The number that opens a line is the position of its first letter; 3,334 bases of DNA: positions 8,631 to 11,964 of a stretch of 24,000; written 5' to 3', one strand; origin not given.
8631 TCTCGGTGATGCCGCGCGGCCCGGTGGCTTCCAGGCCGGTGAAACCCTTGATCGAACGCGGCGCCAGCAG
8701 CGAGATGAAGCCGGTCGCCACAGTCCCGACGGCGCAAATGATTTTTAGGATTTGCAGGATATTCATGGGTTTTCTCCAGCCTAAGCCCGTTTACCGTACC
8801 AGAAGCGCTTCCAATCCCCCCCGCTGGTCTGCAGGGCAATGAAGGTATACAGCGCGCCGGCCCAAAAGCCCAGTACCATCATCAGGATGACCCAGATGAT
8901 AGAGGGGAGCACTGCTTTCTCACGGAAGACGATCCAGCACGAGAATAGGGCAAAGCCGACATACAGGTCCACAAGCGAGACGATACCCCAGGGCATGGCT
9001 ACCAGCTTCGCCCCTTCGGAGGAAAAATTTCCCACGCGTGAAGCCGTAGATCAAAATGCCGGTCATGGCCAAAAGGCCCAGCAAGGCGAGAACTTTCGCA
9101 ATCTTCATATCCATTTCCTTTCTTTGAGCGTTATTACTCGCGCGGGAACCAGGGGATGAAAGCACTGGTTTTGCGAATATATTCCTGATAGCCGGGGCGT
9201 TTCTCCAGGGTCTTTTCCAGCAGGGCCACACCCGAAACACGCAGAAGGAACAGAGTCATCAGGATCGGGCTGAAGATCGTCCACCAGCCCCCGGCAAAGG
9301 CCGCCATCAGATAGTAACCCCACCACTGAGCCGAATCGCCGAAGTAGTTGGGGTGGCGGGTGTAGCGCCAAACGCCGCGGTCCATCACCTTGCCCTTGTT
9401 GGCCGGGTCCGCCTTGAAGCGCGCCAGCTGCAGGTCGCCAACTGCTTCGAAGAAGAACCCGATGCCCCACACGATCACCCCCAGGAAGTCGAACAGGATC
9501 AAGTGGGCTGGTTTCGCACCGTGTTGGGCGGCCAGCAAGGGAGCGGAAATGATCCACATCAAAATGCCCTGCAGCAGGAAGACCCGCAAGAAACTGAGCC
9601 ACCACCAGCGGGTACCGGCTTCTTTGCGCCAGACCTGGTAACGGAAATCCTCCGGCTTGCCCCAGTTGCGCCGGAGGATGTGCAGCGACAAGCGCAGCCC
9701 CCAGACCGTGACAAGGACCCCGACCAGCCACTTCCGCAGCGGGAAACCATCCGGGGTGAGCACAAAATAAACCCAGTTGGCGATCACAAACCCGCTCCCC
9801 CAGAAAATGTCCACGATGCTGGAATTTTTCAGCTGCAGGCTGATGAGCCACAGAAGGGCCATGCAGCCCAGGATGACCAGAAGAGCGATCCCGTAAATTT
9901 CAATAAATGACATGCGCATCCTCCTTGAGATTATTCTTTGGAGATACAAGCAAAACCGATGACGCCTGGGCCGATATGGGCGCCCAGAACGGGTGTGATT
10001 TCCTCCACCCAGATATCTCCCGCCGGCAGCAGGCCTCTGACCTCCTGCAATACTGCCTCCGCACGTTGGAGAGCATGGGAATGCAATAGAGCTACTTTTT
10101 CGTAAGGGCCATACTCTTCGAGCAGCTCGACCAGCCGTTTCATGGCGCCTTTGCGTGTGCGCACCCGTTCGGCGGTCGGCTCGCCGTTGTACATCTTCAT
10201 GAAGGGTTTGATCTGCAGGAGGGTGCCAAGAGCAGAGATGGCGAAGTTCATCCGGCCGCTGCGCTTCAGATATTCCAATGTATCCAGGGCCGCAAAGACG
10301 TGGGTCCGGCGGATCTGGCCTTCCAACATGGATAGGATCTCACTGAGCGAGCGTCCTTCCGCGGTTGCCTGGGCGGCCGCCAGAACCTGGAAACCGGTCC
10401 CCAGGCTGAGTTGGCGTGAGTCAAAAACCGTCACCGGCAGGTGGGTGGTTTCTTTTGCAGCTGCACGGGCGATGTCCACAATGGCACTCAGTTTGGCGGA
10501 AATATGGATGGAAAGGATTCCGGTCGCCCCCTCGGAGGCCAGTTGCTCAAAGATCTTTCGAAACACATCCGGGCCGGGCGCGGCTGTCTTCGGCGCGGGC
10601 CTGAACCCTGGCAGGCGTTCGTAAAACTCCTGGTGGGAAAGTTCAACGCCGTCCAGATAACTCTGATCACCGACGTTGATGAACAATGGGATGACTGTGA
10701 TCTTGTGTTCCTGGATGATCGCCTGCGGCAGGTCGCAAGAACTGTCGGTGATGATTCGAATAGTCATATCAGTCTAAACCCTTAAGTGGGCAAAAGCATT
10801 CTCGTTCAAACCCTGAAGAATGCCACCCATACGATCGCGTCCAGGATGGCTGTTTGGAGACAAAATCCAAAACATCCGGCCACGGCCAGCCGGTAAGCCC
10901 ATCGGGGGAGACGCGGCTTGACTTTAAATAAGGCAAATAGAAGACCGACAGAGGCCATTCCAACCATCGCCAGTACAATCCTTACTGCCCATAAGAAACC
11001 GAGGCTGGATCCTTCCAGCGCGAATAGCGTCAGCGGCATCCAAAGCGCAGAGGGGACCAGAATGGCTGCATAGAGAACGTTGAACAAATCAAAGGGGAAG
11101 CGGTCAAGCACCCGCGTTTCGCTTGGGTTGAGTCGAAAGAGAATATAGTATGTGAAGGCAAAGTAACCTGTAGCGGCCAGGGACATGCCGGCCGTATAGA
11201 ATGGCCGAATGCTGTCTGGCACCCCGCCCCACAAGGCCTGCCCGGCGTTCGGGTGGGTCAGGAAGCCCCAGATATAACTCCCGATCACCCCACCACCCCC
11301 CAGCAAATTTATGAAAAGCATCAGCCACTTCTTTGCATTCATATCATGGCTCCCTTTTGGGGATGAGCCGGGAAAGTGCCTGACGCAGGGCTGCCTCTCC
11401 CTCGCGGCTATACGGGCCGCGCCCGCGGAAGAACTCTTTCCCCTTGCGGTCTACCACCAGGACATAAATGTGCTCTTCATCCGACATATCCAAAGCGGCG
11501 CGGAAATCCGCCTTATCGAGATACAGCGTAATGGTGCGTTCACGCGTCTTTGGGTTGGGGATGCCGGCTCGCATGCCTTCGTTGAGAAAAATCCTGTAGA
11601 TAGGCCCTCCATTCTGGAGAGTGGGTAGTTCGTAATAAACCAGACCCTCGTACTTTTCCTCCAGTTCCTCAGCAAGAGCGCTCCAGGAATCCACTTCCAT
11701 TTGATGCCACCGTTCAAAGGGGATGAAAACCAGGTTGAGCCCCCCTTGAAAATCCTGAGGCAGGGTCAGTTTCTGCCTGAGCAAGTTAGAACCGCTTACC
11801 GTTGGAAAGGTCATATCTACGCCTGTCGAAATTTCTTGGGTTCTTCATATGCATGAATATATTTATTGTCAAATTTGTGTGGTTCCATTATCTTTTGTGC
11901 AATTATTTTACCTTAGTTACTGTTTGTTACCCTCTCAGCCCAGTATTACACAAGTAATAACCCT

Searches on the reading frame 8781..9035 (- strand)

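Call 17: search_protein_families(library=pfam, proteins=[window:8781-9035:-], max_evalue=0.001)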
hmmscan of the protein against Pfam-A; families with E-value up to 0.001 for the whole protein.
window:8781-9035:- (84 aa): 1 family
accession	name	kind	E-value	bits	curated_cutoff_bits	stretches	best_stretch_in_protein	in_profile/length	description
PF07343.16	DUF1475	-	4.4e-07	30.4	22.3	1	13-68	41-96/236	Protein of unknown function (DUF1475)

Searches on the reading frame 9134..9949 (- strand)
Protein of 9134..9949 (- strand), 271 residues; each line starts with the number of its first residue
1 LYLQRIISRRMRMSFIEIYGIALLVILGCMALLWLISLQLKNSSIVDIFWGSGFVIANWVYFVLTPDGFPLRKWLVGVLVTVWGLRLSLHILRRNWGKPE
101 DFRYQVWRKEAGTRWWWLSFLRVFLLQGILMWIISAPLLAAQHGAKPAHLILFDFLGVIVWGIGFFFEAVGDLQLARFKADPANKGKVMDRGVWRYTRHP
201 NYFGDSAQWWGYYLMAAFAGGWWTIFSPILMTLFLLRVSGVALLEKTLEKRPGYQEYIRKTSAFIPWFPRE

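Call 18: search_protein_families(library=pfam, proteins=[window:9134-9949:-], max_evalue=0.001)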
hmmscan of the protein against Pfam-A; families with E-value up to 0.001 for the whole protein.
window:9134-9949:- (271 aa): 4 families
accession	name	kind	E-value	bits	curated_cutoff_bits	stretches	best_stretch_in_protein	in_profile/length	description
PF06966.17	DUF1295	-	1.5e-73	247.6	20.4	1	33-261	1-235/235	Protein of unknown function (DUF1295)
PF02544.21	Steroid_dh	-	5.3e-09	36.7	22.6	1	153-232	41-121/150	3-oxo-5-alpha-steroid 4-dehydrogenase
PF04191.18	PEMT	-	3.6e-06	27.8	25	1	179-238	40-92/105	Phospholipid methyltransferase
PF04140.19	ICMT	-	0.0009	20.1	24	0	185-207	32-54/95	Isoprenylcysteine carboxyl methyltransferase (ICMT) family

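Call 55: search_protein_families(library=ncbifam, proteins=[window:9134-9949:-], max_evalue=0.001)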
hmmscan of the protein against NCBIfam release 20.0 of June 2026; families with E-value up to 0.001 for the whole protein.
window:9134-9949:- (271 aa): 0 families

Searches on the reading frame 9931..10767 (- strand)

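Call 18: search_protein_families(library=pfam, proteins=[window:9931-10767:-], max_evalue=0.001)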
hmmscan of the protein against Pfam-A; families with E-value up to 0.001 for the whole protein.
window:9931-10767:- (278 aa): 1 family
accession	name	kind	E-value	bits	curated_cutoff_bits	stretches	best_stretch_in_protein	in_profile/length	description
PF02645.21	DegV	-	2.7e-76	257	27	1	3-276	2-279/280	Uncharacterised protein, DegV family COG1307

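Call 55: search_protein_families(library=ncbifam, proteins=[window:9931-10767:-], max_evalue=0.001)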
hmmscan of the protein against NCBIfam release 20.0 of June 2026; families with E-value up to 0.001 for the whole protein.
window:9931-10767:- (278 aa): 2 families
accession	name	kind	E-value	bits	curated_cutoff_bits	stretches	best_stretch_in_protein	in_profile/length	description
TIGR00762.1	DegV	domain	2.4e-80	269.7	99.7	1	3-274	1-275/276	DegV family EDD domain-containing protein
NF038249.1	fatty_FakB1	equivalog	6.1e-42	143.7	350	1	1-277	1-282/286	fatty acid kinase binding subunit FakB1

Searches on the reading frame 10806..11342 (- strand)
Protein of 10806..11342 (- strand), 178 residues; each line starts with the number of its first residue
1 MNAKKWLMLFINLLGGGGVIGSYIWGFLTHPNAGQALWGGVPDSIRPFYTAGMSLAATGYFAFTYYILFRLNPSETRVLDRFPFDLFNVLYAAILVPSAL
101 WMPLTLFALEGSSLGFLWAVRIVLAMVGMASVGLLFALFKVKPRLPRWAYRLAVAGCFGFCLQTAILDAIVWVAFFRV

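Call 18: search_protein_families(library=pfam, proteins=[window:10806-11342:-], max_evalue=0.001)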
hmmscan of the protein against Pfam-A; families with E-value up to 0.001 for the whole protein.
window:10806-11342:- (178 aa): 0 families

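Call 48: search_protein_families(library=pfam, proteins=[window:10806-11342:-], max_evalue=5)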
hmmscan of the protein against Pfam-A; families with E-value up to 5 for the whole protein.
window:10806-11342:- (178 aa): 1 family
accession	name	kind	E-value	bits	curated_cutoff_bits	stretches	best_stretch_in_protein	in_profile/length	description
PF03268.19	DUF267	-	0.05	12.9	25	1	87-141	33-87/360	Caenorhabditis protein of unknown function, DUF267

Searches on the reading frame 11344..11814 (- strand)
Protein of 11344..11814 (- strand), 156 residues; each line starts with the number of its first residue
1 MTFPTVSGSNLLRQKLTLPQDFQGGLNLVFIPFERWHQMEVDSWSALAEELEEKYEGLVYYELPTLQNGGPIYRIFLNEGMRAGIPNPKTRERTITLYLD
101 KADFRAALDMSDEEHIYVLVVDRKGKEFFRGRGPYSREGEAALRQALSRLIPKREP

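Call 18: search_protein_families(library=pfam, proteins=[window:11344-11814:-], max_evalue=0.001)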
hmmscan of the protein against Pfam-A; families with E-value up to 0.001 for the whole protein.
window:11344-11814:- (156 aa): 1 family
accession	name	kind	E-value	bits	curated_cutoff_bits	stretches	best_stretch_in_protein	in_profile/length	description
PF05176.20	ATP-synt_10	-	0.00059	19.6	22.3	1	1-134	95-240/256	ATP10 protein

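Call 48: search_protein_families(library=pfam, proteins=[window:11344-11814:-], max_evalue=5)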
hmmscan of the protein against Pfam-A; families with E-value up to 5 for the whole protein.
window:11344-11814:- (156 aa): 1 family
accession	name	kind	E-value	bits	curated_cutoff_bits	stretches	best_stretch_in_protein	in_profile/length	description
PF05176.20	ATP-synt_10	-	0.00059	19.6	22.3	1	1-134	95-240/256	ATP10 protein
